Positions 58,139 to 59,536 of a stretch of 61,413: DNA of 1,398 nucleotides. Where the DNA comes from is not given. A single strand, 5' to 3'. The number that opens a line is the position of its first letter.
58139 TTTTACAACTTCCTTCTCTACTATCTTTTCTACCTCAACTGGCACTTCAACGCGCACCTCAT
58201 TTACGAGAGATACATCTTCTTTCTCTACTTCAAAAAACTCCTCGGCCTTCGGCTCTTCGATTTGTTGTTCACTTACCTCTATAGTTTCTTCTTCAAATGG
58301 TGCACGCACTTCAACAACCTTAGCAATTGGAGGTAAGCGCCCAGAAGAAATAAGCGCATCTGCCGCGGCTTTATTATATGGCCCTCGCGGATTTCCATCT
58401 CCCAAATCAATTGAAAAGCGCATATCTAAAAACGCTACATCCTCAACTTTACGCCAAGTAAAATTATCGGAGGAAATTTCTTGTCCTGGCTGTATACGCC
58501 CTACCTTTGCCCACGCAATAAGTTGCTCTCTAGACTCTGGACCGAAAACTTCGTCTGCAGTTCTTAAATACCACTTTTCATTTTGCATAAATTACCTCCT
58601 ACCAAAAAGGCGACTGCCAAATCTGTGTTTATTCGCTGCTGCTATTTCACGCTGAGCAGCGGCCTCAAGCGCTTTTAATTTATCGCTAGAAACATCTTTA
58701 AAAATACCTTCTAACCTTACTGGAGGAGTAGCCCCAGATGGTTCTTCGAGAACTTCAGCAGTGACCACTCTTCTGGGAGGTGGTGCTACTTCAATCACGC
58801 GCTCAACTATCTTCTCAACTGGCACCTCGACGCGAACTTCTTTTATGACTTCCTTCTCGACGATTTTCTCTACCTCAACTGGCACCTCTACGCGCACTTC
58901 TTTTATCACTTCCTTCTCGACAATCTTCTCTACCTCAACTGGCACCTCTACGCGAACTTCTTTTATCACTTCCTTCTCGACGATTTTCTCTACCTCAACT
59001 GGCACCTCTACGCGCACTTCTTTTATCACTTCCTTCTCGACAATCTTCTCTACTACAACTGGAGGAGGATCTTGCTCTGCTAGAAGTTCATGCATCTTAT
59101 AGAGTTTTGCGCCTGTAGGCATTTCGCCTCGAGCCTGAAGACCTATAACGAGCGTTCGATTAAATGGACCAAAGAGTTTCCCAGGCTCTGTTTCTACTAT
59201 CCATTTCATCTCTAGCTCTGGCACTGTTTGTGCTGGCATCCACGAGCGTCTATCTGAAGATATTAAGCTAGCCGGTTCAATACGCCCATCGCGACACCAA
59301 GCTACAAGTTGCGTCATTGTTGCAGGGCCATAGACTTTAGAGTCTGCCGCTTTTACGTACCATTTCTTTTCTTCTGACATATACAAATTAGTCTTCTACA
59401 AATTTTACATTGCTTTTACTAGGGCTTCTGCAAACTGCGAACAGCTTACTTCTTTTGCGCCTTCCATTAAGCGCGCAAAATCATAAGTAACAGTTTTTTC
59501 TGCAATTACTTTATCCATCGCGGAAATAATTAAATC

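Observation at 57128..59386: Adjacent GYF-domain paralogues carrying a selectively maintained 20-aa tandem repeat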

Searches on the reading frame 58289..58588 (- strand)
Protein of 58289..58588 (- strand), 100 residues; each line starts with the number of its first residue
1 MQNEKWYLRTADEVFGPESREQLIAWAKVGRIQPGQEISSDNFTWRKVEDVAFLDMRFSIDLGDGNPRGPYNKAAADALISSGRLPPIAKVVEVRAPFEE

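Call 66: search_protein_representatives(protein=window:58289-58588:-)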
Query: 100 residues. Proteins with E-value up to 0.001 (for the whole library): 838; up to 1e-10: 169; up to 1e-30: 31. The best 150 are listed.
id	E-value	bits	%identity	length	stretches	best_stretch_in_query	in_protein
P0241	2.2e-45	169.2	75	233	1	2-100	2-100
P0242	2.6e-45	169.0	35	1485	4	5-93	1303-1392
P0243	1.6e-44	166.4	75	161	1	2-100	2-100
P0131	6.3e-44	164.5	75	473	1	3-99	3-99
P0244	1.0e-42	160.6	73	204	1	3-99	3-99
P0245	1.2e-42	160.4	71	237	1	2-100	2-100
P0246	1.8e-42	159.9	71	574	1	3-100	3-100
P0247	2.3e-41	156.3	70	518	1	3-99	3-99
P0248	2.5e-41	156.2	72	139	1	2-96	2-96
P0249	2.6e-41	156.1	70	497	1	3-99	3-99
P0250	1.5e-40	153.7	68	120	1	3-98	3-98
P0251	2.3e-40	153.1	70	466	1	3-99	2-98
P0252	1.1e-39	150.9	70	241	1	4-100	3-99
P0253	1.1e-39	150.9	71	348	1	5-99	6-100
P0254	7.8e-39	148.2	69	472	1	5-99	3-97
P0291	1.4e-19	86.4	49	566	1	4-93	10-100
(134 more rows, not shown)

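Call 68: find_homologous_proteins(query=P0291)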
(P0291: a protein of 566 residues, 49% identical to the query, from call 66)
Query P0291 (566 aa): 186 proteins with E <= 0.001 among 8000 candidates; the best 120 are listed.
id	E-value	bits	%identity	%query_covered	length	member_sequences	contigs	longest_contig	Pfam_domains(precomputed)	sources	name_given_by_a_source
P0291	0.0e+0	1189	100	100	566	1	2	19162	PF14237.12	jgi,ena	-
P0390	2.0e-246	837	71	100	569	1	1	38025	-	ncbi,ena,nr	ncbi:MAG: hypothetical protein FWG50_04235 [Kiritimatiellaeota bacterium]|nr:hypothetical protein [K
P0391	6.8e-239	813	70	100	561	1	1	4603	PF14237.12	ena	-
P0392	9.3e-239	812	71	100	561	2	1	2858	PF14237.12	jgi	-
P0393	9.4e-235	799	70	99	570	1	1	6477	PF14237.12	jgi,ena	-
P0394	8.2e-231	786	68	100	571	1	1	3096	-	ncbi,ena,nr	ncbi:MAG: hypothetical protein FWH21_09500 [Kiritimatiellaeota bacterium]|nr:hypothetical protein [K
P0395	2.5e-228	778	70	100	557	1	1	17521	-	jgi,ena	-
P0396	3.8e-224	764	69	100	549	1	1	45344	-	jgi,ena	-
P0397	7.3e-221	753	67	100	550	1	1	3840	-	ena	-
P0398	2.5e-189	649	78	73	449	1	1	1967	-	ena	-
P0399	6.6e-176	605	71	78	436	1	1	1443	PF28422.1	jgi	jgi:chromosome segregation ATPase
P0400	9.4e-159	548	58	48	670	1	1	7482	PF14237.12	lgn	-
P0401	3.5e-155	536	55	52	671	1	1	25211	PF14237.12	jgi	jgi:hypothetical protein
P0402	1.1e-153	532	48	100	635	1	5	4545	PF14237.12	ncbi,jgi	jgi:chromosome segregation ATPase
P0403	1.8e-152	527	45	100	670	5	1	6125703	-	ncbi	-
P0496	3.8e-115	404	50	42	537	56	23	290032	PF14237.12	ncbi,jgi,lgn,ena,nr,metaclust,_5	ncbi:MAG: hypothetical protein PHG74_06925 [Kiritimatiellae bacterium]|jgi:chromosome segregation AT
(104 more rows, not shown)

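Call 69: find_encoding_contigs(protein=P0403, flank=6000, max_places=1)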
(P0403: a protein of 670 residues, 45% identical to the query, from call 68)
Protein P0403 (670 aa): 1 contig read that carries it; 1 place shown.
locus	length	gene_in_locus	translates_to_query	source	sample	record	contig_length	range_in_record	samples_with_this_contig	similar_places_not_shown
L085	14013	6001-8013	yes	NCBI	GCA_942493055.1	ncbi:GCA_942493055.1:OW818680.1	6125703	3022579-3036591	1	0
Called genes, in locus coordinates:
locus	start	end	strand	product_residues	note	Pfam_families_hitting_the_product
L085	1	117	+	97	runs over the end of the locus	PF00216:Bac_DNA_binding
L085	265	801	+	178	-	-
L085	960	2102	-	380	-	PF01817:CM_2, PF00800:PDT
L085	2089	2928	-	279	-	PF03446:NAD_binding_2 (weak), PF03807:F420_oxidored, PF02153:PDH_N, PF20463:PDH_C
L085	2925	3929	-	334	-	PF18152:DAHP_snth_FXD, PF00793:DAHP_synth_1, PF03102:NeuB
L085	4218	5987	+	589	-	-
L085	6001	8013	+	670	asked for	-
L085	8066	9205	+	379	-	PF01702:TGT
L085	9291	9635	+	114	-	PF02699:YajC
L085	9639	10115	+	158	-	PF02542:YgbB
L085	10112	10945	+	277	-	PF01026:TatD_DNase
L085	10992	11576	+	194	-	PF04542:Sigma70_r2, PF08281:Sigma70_r4_2, PF04545:Sigma70_r4 (weak)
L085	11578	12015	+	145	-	-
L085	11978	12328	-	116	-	PF02410:RsfS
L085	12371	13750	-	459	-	-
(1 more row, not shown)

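Call 70: find_encoding_contigs(protein=P0291, flank=6000, max_places=1)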
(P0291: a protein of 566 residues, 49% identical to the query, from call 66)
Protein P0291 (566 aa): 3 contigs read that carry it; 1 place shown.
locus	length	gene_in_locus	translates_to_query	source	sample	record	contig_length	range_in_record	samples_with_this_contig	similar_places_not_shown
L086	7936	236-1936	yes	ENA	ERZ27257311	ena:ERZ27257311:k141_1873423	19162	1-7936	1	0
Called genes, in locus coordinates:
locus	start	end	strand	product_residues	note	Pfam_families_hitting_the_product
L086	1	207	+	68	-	?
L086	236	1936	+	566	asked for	PF14237:GYF_2 (faint)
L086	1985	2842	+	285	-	-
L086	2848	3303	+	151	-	PF01451:LMWPc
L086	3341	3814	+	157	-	PF04074:DUF386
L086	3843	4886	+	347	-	PF01208:URO-D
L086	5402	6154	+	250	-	PF01618:MotA_ExbB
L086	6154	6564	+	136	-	PF02472:ExbD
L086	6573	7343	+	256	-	-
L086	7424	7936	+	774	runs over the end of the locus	PF22745:Nlig-Ia, PF01653:DNA_ligase_aden, PF03120:OB_DNA_ligase, PF03119:DNA_ligase_ZBD, PF00533:BRCT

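Call 71: find_encoding_contigs(protein=P0496, flank=6000, max_places=1)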
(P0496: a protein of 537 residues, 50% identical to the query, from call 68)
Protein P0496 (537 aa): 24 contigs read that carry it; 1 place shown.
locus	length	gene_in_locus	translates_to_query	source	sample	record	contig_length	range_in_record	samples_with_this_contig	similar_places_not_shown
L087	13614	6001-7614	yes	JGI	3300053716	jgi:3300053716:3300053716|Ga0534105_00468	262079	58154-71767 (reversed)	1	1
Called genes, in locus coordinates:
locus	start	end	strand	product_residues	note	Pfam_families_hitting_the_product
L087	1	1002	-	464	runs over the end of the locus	PF00364:Biotin_lipoyl, PF25984:BSH_YknX (faint), PF02817:E3_binding, PF00198:2-oxoacid_dh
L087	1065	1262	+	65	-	-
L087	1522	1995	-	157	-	-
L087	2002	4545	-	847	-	-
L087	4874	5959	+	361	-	PF14237:GYF_2 (faint)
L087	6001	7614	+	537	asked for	PF14237:GYF_2 (faint)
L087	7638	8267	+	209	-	PF02607:B12-binding_2, PF02310:B12-binding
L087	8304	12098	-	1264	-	PF00270:DEAD, PF13401:AAA_22 (faint), PF00271:Helicase_C, PF07717:OB_NTP_bind, PF11898:DUF3418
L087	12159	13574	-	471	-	-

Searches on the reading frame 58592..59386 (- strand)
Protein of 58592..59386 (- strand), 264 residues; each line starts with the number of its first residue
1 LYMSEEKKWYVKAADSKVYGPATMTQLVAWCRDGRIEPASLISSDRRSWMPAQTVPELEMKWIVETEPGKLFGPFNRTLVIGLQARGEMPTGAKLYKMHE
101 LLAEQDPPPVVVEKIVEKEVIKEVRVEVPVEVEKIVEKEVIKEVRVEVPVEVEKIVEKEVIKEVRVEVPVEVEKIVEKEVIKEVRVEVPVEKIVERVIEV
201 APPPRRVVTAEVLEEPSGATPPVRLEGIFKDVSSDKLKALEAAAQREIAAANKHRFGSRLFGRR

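Call 3: search_protein_families(library=pfam, proteins=[window:58592-59386:-], max_evalue=0.1)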
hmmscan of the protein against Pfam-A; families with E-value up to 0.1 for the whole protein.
window:58592-59386:- (264 aa): 1 family
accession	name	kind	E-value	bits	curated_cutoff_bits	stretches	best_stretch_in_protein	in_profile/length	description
PF14237.11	GYF_2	-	2.8e-07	30.6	25.8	1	9-58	1-50/50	GYF domain 2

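Call 7: find_homologous_proteins(query=window:58592-59386:-)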
Query window:58592-59386:- (264 aa): 1663 proteins with E <= 0.001 among 8000 candidates; the best 120 are listed.
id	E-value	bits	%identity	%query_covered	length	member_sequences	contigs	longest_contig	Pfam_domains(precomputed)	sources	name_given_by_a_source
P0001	1.5e-146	504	85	99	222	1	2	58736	PF14237.12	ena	-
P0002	4.9e-98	346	53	45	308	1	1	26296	-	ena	-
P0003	2.2e-91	324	61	98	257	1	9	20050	PF14237.12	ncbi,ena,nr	ncbi:MAG: hypothetical protein J5807_04980 [Kiritimatiellae bacterium]|nr:hypothetical protein [Kiri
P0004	5.1e-91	323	61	98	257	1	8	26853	PF14237.12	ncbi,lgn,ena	-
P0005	6.7e-91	322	57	99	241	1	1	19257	PF14237.12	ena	-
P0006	1.0e-90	322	61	98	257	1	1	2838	PF14237.12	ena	-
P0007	1.2e-90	321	63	98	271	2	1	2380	PF14237.12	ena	-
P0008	1.8e-90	321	63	98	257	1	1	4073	PF14237.12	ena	-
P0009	9.8e-90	318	68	98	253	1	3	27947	PF14237.12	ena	-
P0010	9.2e-89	315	54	99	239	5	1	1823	PF14237.12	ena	-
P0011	2.9e-88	314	53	40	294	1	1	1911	PF14237.12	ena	-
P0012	1.0e-86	308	59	41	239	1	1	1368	PF14237.12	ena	-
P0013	2.2e-86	307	59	39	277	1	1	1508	PF14237.12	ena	-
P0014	1.3e-85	305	62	41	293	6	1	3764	PF14237.12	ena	-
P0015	3.5e-84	300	62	41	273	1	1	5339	PF14237.12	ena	-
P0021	3.2e-80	287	62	38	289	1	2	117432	PF14237.12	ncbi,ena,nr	ncbi:MAG: DUF4339 domain-containing protein [Kiritimatiellae bacterium]|nr:DUF4339 domain-containing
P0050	8.1e-76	273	54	99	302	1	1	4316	PF12314.14,PF14237.12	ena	-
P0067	9.2e-75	269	54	99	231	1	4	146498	PF14237.12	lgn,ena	-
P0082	3.1e-73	264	51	99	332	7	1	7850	PF12314.14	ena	-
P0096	4.8e-72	260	49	57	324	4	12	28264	PF14237.12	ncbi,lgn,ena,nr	ncbi:MAG: hypothetical protein IKA69_05425 [Kiritimatiellae bacterium]|nr:hypothetical protein [Kiri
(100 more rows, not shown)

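Call 11: search_protein_families(library=pfam, proteins=[window:58592-59386:-], max_evalue=10)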
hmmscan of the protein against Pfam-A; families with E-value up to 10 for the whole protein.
window:58592-59386:- (264 aa): 2 families
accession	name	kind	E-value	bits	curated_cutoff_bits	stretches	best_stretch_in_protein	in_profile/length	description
PF14237.11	GYF_2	-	2.8e-07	30.6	25.8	1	9-58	1-50/50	GYF domain 2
PF20172.3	DUF6538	-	1.2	9.3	27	0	124-142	11-29/60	Domain of unknown function (DUF6538)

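Call 13: find_encoding_contigs(protein=P0001, flank=6000, max_places=3)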
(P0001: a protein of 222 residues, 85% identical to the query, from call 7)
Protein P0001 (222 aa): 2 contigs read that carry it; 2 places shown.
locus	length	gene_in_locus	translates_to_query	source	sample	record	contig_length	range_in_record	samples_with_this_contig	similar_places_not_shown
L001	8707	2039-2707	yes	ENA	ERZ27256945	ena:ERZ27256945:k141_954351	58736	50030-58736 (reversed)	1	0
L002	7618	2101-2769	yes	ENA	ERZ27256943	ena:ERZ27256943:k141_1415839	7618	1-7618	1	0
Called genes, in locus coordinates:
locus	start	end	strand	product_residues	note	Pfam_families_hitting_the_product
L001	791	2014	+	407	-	PF00180:Iso_dh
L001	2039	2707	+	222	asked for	PF14237:GYF_2 (weak)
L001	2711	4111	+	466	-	PF14237:GYF_2 (faint)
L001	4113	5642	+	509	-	-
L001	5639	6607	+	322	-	PF01207:Dus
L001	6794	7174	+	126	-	PF00416:Ribosomal_S13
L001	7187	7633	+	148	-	PF00411:Ribosomal_S11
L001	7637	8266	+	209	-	PF00163:Ribosomal_S4, PF01479:S4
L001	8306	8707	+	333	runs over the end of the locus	PF01193:RNA_pol_L, PF01000:RNA_pol_A_bac, PF03118:RNA_pol_A_CTD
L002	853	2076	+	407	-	PF00180:Iso_dh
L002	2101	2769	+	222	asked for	PF14237:GYF_2 (weak)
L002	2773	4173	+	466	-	PF14237:GYF_2 (faint)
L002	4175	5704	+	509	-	-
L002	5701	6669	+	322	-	PF01207:Dus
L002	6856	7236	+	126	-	PF00416:Ribosomal_S13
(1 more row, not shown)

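Call 19: find_encoding_contigs(protein=P0021, flank=7000, max_places=1)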
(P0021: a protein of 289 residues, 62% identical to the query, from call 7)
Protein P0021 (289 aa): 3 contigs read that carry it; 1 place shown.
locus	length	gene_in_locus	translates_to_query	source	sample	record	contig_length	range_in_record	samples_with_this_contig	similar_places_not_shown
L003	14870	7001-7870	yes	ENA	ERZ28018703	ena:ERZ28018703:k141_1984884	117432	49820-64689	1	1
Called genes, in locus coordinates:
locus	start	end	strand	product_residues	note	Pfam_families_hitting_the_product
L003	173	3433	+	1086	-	PF13385:Laminin_G_3 (faint)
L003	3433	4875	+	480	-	PF00149:Metallophos, PF12850:Metallophos_2 (weak)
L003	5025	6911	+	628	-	PF18952:DUF5696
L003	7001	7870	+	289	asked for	PF14237:GYF_2 (weak)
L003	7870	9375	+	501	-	PF14237:GYF_2 (faint)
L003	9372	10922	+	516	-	-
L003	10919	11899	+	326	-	PF01207:Dus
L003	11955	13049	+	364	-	-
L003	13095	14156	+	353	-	PF00392:GntR, PF13377:Peripla_BP_3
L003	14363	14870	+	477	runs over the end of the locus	PF00149:Metallophos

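Call 20: find_encoding_contigs(protein=P0067, flank=7000, max_places=1)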
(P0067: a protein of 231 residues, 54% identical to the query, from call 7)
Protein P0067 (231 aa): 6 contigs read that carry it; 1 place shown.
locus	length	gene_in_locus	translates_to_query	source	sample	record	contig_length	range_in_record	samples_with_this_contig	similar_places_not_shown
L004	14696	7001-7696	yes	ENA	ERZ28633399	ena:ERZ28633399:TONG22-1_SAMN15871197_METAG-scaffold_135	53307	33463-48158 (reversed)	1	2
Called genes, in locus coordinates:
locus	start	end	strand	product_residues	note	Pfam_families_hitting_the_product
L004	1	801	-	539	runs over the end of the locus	PF00884:Sulfatase, PF01663:Phosphodiest (faint), PF16347:SGSH_C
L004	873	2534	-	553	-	PF00884:Sulfatase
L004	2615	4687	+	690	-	PF00009:GTP_EFTU, PF03144:GTP_EFTU_D2, PF22042:EF-G_D2, PF14492:EFG_III, PF16658:RF3_C (weak), PF03764:EFG_IV, PF00679:EFG_C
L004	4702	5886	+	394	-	PF00365:PFK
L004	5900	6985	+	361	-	PF01594:AI-2E_transport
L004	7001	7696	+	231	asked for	PF14237:GYF_2 (weak)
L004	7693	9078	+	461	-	PF14237:GYF_2 (faint)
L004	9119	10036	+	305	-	PF01263:Aldose_epim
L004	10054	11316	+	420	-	PF07690:MFS_1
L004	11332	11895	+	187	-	-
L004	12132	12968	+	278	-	PF13398:Peptidase_M50B, PF02163:Peptidase_M50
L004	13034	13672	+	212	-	PF01081:Aldolase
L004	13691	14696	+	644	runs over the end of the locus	PF00330:Aconitase, PF28406:AcnX_3rd (weak), PF00694:Aconitase_C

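Call 23: search_protein_families(library=pfam, proteins=[P0050, P0082, P0096], max_evalue=1)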
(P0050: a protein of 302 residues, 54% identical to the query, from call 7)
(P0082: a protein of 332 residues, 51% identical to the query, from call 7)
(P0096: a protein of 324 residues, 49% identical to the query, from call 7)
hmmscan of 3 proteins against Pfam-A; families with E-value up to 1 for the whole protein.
P0050 (302 aa): 2 families
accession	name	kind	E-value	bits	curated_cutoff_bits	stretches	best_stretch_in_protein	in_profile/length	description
PF12314.13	IMCp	-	1.8e-06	28.6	21.1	1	165-217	6-64/94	Inner membrane complex protein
PF14237.11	GYF_2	-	9.4e-06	25.7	25.8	1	7-56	1-50/50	GYF domain 2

P0082 (332 aa): 2 families
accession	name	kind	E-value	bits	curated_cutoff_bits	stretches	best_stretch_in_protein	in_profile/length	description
PF12314.13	IMCp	-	9.1e-07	29.6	21.1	2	150-204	1-59/94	Inner membrane complex protein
PF14237.11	GYF_2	-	0.00031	20.9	25.8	1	7-51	1-45/50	GYF domain 2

P0096 (324 aa): 1 family
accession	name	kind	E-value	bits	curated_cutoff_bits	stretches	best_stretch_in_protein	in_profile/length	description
PF14237.11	GYF_2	-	1.8e-07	31.3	25.8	1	7-56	1-50/50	GYF domain 2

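Call 30: find_related_loci(query=A1, collection=genome_contigs, flank=6000)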
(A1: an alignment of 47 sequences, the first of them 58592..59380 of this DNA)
Query A1 (262 aa) in genome_contigs; peptide patterns used: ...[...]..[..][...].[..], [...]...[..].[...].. (x = any residue, [..] = any of these).
247 stretches matched a pattern; 85 encode a relative of the query (tblastn E <= 1e-3); the best 80 are kept; 80 distinct loci.
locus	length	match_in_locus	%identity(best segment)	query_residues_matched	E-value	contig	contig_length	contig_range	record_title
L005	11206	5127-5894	61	4-262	2e-84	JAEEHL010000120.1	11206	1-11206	MAG: Verrucomicrobia bacterium isolate Tb.RUG.121 k141_6538466_flag=1_multi=13.0000_len=11206, whole genome shotgun sequ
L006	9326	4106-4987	52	1-262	4e-74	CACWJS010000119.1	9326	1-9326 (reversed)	uncultured bacterium isolate RUG10640 genome assembly, contig: RUG10640_asm_119, whole genome shotgun sequence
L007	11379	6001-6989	56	1-262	1e-70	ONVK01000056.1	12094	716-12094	uncultured Lentisphaerae bacterium isolate RUG673 genome assembly, contig: scaffold_2703, whole genome shotgun sequence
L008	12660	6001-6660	53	1-251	1e-68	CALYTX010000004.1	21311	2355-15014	MAG: uncultured Verrucomicrobia bacterium isolate SRR7188236_bin.58_metaWRAP_v1.3_MAG genome assembly, contig: ERZ928083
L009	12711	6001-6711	56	1-262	3e-68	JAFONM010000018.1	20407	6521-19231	MAG: Kiritimatiellae bacterium isolate RGIG628 Dairy_cattle_Duodenum.Co__c546217, whole genome shotgun sequence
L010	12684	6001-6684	50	2-262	3e-67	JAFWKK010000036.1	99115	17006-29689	MAG: Kiritimatiellae bacterium isolate RGIG5820 Sheep_Ileum.Co__c208085, whole genome shotgun sequence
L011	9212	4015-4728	52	1-262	4e-67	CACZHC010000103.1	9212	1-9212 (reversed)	uncultured bacterium isolate RUG12612 genome assembly, contig: RUG12612_asm_103, whole genome shotgun sequence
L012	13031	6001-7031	53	1-262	1e-66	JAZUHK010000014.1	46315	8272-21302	MAG: Kiritimatiellia bacterium isolate T1900045276_TH20190046.MAGScoT_cleanbin_000045 SGB_5922_k141_2040716, whole genom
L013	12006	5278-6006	54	1-262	3e-65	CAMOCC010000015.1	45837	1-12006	MAG: uncultured Verrucomicrobia bacterium isolate SRR873601_bin.89_metaWRAP_v1.3_MAG genome assembly, contig: NODE_1598_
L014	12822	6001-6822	51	5-231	2e-64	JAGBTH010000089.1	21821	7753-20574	MAG: Kiritimatiellae bacterium isolate RGIG9427 Yak_Cecum-2__c410964, whole genome shotgun sequence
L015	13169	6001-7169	52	1-262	1e-63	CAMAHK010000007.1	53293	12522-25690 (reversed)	MAG: uncultured Verrucomicrobia bacterium isolate SRR5666653_bin.13_metaWRAP_v1.3_MAG genome assembly, contig: ERZ114488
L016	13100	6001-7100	45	1-262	4e-63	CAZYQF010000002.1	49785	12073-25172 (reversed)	MAG TPA_asm: uncultured Lentisphaeraceae bacterium isolate binchicken_co101_326 genome assembly, contig: NODE_344_length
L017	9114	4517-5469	49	1-262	9e-63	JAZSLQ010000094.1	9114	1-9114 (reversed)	MAG: Kiritimatiellia bacterium isolate T1900044557_TS20190023.MAGScoT_cleanbin_000052 SGB_318_k141_1280225, whole genome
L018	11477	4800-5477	50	1-262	1e-61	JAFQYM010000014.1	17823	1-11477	MAG: Kiritimatiellae bacterium isolate RGIG2266 Goat_Duodenum-3__c220, whole genome shotgun sequence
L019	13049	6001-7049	50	1-260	2e-61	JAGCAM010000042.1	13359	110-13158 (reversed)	MAG: Kiritimatiellae bacterium isolate RGIG9614 Yak_Duodenum-1__c149155, whole genome shotgun sequence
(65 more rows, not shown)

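Call 32: predict_structure(alignment_id=A1)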
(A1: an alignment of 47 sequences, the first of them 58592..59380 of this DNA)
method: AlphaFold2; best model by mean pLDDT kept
length: 262 residues; sequences in the alignment: 47
mean_pLDDT: 61.8   pTM: 0.46
mean pLDDT of the five models: 61.8, 61.6, 58.9, 58.4, 58.3
residues with pLDDT >= 90: 58; 70-90: 60; 50-70: 37; < 50: 107
segments of 3 or more residues with pLDDT < 50: 109-201, 203-208, 260-262
pLDDT, mean of each block of 10 residues (from residue 1): 80 90 95 92 93 93 87 91 85 73 51 33 31 30 29 31 34 32 36 41 49 78 66 69 73 52 34
secondary structure, 60 per line:
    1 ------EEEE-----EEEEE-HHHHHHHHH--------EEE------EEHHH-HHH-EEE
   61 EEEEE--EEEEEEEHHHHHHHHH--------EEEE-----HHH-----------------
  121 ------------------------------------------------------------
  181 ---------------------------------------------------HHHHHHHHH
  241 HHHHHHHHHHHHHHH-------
elements in order: E7-10 E16-20 H22-30 E39-41 E58-65 E68-74 H75-83 E92-95 H232-255

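Call 35: search_protein_families(library=ncbifam, proteins=[window:58592-59386:-], max_evalue=0.1)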
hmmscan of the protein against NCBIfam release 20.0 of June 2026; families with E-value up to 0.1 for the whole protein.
window:58592-59386:- (264 aa): 0 families

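Call 38: fold_search(model_id=the predicted structure, library=pdb)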
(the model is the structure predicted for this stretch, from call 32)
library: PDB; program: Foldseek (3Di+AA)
matches with E <= 10: 25; with E <= 0.001: 0
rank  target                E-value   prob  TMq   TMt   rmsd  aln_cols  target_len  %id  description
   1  8z9y_E                7.0e-02  0.84  0.22  0.15   7.3       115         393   16  Cryo-EM Structure of the Arabidopsis thaliana TIC Complex (released 2024-11-27)
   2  7rup_A                8.6e-02  0.97  0.16  0.60   2.2        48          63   23  Structure of the human GIGYF2-TNRC6A complex (released 2022-08-24)
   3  7ruq_A                1.0e-01  0.96  0.18  0.62   3.1        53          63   21  Structure of the human GIGYF1-TNRC6C complex (released 2022-08-24)
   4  3fma_A                1.3e-01  0.41  0.14  0.41   9.4        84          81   15  Crystal structure of the GYF domain of Smy2 in complex with a proline-rich peptide from BBP/ScSF1 (released 2009-12-22)
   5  7ruq_C                1.5e-01  0.92  0.18  0.63   3.0        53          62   21  Structure of the human GIGYF1-TNRC6C complex (released 2022-08-24)
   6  7z3c_MODEL_1_A        1.6e-01  0.77  0.17  0.46   4.8        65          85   29  Solution structure of GltJ GYF domain from Myxococcus xanthus (released 2023-02-22)
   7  3fma_C                3.8e-01  0.72  0.14  0.40   2.0        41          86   24  Crystal structure of the GYF domain of Smy2 in complex with a proline-rich peptide from BBP/ScSF1 (released 2009-12-22)
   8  1wh2_MODEL_1_A        4.3e-01  0.66  0.14  0.41   2.9        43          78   16  Solution structure of the GYF domain of a hypothetical protein from Arabidopsis thaliana (released 2004-11-28)
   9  7xzi_F                4.6e-01  0.75  0.17  0.25   2.1        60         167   17  Cryo-EM structure of TOC-TIC supercomplex from Chlamydomonas reinhardtii (released 2023-01-11)
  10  3fma_D                4.9e-01  0.63  0.14  0.40   2.0        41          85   24  Crystal structure of the GYF domain of Smy2 in complex with a proline-rich peptide from BBP/ScSF1 (released 2009-12-22)
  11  3fma_B                6.8e-01  0.54  0.14  0.40   1.9        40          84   25  Crystal structure of the GYF domain of Smy2 in complex with a proline-rich peptide from BBP/ScSF1 (released 2009-12-22)
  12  3k3v                  8.2e-01  0.54  0.13  0.41   1.4        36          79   22  Crystal structure the GYF domain of S. Cerevisiae SMY2 (released 2010-05-19)
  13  7vcf_Q                1.1e+00  0.54  0.18  0.30   2.5        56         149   18  Cryo-EM structure of Chlamydomonas TOC-TIC supercomplex (released 2022-11-30)
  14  1gyf_MODEL_1_A        3.6e+00  0.20  0.16  0.58   3.8        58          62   21  GYF DOMAIN FROM HUMAN CD2BP2 PROTEIN (released 2000-01-05)
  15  2jve_MODEL_1_A        3.9e+00  0.06  0.13  0.36   5.8        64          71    9  Solution structure of the extracellular domain of Prod1, a protein implicated in proximodistal identity during (released 2008-09-30)
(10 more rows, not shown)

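Call 60: search_protein_families(library=pfam, alignment_id=A1, max_evalue=0.001)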
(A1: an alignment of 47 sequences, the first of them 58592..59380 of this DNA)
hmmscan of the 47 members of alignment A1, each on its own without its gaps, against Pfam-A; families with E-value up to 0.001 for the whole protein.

A. member 1, window:58592-59380:- (262 aa): 1 family
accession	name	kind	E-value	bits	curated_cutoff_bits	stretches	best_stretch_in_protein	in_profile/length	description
PF14237.11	GYF_2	-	2.8e-07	30.6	25.8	1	7-56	1-50/50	GYF domain 2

B. families by the number of members that match (of 47 scanned): 2 families
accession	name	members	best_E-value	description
PF14237.11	GYF_2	47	1.3e-10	GYF domain 2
PF12314.13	IMCp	4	9.1e-07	Inner membrane complex protein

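Call 74: search_solved_structures(query=A1, max_evalue=1, show_alignments=2)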
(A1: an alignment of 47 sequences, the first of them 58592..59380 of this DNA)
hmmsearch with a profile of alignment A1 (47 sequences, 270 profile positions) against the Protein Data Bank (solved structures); distinct sequences matched with E-value up to 1: 3.
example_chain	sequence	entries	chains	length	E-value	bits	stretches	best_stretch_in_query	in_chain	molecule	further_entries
7rup_A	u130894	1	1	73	0.34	13.5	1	4-40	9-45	GRB10-interacting GYF protein 2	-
3e7h_A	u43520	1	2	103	0.52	12.9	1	128-179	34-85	DNA-directed RNA polymerase subunit beta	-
7ruq_A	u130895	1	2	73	0.53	12.9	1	4-38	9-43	GRB10-interacting GYF protein 1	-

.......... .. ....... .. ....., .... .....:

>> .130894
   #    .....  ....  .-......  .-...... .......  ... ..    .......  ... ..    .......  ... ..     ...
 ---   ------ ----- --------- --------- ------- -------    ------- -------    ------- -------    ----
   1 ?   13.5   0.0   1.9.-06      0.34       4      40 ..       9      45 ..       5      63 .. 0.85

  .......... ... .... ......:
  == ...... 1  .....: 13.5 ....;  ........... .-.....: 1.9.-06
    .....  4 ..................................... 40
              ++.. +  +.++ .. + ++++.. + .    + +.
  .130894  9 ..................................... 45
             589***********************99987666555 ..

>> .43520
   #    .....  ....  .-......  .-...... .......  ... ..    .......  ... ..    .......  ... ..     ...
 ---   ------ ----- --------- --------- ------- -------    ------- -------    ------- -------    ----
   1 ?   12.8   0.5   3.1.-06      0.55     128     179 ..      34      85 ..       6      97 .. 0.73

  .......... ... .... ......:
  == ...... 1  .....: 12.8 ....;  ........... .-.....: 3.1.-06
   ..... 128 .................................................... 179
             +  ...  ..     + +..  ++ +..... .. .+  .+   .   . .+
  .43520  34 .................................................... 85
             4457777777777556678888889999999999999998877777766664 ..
